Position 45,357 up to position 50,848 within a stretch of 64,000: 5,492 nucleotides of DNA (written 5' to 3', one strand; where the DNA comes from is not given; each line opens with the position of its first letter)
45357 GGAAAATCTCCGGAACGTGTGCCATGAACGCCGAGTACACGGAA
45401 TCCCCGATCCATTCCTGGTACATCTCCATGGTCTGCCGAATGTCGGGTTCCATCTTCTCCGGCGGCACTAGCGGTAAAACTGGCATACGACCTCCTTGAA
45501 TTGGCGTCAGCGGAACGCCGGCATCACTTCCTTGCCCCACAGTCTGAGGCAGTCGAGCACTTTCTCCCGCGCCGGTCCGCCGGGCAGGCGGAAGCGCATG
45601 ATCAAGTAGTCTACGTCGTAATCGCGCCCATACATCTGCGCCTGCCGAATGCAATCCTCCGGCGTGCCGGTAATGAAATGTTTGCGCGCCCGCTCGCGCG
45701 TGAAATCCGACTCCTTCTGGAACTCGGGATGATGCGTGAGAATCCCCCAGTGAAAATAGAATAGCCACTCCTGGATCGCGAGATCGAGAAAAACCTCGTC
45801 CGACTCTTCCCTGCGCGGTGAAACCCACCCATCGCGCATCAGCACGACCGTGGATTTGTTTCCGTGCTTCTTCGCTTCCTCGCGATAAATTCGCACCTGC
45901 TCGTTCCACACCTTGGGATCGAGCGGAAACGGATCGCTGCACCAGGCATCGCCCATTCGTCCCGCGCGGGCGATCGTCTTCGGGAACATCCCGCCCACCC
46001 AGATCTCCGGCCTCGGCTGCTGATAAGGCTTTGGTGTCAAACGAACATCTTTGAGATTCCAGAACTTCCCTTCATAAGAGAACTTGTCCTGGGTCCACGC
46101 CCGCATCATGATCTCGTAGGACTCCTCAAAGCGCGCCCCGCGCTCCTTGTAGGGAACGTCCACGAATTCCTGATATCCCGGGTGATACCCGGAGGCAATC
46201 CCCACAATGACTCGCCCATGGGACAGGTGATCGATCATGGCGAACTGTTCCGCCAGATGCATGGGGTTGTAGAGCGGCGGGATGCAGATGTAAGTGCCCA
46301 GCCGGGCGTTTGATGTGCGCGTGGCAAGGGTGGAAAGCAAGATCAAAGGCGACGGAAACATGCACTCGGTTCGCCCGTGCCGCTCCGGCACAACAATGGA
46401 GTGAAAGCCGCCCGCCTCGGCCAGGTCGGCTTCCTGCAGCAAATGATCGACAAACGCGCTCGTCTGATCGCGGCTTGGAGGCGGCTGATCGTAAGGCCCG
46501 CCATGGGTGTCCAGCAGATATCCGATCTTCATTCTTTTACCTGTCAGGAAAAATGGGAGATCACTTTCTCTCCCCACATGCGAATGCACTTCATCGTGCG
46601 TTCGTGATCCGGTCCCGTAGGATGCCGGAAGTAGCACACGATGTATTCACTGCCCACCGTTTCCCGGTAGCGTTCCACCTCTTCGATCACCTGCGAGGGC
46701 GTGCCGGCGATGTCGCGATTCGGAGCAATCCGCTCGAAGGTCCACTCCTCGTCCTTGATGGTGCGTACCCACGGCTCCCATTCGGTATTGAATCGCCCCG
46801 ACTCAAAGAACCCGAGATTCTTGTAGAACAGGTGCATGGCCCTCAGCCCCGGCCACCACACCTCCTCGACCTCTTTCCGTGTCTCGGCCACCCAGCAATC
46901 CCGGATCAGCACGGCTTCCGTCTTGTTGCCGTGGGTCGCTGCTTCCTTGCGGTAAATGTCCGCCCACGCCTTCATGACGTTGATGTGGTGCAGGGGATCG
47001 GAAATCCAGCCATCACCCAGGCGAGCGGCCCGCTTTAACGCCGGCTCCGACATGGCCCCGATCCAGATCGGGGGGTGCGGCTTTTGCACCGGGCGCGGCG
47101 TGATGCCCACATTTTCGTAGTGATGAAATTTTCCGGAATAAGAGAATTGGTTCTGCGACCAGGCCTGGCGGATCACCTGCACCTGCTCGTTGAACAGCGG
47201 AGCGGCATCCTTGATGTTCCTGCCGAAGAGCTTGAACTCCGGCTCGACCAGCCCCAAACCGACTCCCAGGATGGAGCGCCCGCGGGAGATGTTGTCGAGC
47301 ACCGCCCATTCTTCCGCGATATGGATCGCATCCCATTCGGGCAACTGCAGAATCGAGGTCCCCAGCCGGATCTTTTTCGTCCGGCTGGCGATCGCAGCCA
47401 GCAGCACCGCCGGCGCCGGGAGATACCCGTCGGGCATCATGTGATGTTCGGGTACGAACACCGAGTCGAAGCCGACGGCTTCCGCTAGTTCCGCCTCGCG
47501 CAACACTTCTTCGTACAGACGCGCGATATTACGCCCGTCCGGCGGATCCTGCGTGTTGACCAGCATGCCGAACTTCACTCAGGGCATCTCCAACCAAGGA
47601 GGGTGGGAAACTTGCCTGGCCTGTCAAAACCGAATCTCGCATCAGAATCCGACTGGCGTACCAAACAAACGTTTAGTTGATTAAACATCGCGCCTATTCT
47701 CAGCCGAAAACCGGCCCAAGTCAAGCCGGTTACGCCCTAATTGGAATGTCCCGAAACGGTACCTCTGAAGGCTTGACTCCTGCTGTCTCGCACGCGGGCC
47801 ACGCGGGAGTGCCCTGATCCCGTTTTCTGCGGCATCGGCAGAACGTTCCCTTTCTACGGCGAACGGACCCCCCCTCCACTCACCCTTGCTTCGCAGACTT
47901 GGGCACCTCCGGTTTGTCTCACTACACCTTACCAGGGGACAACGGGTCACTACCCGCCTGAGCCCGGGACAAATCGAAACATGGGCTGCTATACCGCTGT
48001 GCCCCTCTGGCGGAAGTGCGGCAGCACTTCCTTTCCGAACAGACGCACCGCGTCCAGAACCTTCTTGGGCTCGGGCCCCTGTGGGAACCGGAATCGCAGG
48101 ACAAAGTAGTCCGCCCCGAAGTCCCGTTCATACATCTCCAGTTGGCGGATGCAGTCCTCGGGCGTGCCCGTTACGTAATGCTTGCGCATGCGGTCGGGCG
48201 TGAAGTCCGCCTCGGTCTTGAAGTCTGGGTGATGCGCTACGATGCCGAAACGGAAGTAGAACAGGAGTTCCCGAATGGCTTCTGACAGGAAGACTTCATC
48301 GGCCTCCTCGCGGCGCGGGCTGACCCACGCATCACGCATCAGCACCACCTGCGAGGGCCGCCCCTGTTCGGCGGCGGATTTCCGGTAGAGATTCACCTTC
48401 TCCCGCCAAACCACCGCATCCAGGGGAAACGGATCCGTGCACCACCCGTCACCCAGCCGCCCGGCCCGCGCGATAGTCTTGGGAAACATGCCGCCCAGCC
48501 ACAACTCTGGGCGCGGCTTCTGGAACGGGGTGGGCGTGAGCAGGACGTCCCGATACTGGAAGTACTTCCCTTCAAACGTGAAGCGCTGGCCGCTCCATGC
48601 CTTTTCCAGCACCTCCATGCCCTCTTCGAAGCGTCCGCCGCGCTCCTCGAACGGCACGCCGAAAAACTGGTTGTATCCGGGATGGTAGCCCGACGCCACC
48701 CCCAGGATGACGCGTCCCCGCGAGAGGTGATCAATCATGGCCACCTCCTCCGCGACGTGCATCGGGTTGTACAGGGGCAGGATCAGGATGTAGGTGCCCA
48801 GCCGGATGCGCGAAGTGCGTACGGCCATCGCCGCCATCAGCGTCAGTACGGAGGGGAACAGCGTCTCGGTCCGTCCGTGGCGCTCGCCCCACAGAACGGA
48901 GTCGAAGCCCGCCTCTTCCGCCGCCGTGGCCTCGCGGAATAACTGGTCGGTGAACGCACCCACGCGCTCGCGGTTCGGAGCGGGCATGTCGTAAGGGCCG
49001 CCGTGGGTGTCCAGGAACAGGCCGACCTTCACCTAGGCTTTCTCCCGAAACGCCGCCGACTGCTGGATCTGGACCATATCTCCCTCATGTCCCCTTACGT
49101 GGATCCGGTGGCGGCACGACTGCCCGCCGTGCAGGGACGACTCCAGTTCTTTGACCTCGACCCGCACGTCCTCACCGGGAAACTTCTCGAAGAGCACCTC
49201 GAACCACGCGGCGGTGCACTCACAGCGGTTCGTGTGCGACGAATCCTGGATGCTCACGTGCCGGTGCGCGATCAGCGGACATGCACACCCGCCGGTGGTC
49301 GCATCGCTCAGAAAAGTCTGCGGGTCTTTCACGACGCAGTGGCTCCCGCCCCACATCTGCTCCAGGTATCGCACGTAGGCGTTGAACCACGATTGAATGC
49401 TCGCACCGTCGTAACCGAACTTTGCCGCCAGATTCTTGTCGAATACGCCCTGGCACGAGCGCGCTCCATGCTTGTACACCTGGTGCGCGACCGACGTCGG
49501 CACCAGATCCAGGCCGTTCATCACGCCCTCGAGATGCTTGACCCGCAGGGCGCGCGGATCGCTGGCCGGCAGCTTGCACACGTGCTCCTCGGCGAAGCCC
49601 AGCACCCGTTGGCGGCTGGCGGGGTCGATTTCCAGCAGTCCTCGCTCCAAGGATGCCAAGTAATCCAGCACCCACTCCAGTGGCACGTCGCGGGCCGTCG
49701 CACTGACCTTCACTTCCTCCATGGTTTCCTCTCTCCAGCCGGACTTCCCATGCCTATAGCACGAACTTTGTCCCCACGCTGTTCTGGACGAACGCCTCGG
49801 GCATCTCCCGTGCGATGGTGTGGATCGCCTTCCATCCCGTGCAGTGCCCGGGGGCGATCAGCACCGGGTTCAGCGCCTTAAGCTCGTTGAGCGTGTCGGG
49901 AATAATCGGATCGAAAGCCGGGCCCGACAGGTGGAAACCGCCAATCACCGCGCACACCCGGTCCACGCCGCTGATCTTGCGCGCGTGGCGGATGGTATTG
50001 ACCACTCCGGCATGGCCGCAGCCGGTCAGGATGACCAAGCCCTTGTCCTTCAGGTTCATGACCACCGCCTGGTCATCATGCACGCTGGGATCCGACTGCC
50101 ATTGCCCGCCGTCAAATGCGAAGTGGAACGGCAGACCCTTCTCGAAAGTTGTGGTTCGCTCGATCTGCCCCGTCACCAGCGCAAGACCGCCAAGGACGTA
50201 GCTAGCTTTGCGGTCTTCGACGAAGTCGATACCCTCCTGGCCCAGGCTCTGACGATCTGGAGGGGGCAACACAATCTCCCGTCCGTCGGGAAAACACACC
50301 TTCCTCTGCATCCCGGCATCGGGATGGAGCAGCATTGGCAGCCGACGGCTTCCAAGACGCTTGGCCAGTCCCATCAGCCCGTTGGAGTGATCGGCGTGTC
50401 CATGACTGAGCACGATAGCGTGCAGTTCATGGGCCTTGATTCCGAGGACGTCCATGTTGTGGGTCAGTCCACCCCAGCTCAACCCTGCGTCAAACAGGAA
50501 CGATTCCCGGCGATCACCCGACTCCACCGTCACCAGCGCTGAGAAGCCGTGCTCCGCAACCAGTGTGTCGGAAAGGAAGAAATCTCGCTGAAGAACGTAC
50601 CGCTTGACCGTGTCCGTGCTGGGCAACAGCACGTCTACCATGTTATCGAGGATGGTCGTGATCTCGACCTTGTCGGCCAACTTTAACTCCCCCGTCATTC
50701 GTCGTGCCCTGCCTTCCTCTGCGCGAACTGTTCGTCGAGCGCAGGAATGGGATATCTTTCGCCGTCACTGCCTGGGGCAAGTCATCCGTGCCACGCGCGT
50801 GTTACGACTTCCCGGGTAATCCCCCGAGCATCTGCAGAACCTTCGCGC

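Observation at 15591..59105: Nine copies of the palindrome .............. sit in front of the transcription units: a window-wide regulon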

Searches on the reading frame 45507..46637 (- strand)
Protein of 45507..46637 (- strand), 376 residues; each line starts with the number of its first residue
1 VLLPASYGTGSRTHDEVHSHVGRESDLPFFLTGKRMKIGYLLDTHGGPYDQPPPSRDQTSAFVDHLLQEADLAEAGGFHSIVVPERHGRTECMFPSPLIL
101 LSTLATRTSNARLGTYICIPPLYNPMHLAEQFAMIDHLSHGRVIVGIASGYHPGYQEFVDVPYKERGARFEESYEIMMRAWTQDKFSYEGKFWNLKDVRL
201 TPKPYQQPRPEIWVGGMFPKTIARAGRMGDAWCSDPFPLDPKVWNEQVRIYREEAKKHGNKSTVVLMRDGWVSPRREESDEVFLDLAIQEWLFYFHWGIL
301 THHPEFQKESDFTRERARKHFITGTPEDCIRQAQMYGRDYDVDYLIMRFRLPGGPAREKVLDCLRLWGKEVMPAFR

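Call 9: search_protein_families(library=pfam, proteins=[window:45507-46637:-])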
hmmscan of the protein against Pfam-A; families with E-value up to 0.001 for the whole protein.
window:45507-46637:- (376 aa): 1 family
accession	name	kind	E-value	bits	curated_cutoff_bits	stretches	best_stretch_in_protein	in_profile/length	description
PF00296.26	Bac_luciferase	-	6.2e-55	187.2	27.9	1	36-332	1-303/314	Luciferase-like monooxygenase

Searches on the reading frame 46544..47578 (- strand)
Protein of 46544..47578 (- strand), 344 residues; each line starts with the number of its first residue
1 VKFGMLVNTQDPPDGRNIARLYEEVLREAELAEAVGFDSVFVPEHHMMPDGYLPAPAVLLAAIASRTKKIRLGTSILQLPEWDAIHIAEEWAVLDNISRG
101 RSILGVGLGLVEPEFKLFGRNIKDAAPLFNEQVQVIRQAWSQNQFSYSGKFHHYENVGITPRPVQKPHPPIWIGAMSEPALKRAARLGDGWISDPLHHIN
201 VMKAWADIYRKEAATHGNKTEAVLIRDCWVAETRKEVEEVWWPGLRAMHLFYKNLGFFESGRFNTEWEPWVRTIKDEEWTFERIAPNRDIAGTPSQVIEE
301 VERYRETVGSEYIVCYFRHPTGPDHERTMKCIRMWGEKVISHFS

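Call 9: search_protein_families(library=pfam, proteins=[window:46544-47578:-])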
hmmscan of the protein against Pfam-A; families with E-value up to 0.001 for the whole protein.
window:46544-47578:- (344 aa): 1 family
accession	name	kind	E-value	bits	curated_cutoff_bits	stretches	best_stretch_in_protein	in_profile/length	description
PF00296.26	Bac_luciferase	-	1.4e-64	218.8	27.9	1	1-309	1-312/314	Luciferase-like monooxygenase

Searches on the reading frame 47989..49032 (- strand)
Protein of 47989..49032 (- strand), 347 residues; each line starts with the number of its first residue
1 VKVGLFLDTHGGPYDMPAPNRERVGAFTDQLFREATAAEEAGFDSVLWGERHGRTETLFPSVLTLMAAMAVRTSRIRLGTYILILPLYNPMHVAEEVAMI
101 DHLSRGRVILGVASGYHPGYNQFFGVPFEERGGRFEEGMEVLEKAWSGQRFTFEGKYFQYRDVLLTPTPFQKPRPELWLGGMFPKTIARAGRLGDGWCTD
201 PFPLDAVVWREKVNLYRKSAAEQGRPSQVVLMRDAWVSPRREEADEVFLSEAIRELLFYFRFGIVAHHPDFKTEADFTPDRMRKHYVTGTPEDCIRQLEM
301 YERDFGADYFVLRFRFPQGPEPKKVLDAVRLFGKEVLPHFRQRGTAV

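Call 9: search_protein_families(library=pfam, proteins=[window:47989-49032:-])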
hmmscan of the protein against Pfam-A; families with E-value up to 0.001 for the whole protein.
window:47989-49032:- (347 aa): 1 family
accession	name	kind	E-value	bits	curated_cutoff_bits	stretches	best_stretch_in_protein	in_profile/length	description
PF00296.26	Bac_luciferase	-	4.4e-64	217.2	27.9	1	1-303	1-309/314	Luciferase-like monooxygenase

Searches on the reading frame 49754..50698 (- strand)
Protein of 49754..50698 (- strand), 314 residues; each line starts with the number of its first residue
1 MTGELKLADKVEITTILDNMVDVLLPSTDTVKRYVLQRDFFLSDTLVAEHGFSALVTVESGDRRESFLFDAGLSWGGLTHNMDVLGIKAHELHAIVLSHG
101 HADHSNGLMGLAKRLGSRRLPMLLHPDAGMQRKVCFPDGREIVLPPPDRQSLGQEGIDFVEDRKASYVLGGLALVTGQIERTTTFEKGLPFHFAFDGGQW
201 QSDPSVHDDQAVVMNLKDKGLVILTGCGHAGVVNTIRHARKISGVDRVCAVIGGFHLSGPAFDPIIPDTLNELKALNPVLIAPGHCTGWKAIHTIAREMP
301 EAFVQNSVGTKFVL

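Call 9: search_protein_families(library=pfam, proteins=[window:49754-50698:-])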
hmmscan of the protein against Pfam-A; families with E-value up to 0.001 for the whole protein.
window:49754-50698:- (314 aa): 2 families
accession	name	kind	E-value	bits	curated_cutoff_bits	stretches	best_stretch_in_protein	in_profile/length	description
PF00753.33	Lactamase_B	-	8.4e-08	32.8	22.7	1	62-159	13-117/196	Metallo-beta-lactamase superfamily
PF12706.13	Lactamase_B_2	-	3.5e-07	30.4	27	1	67-127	3-65/200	Beta-lactamase superfamily domain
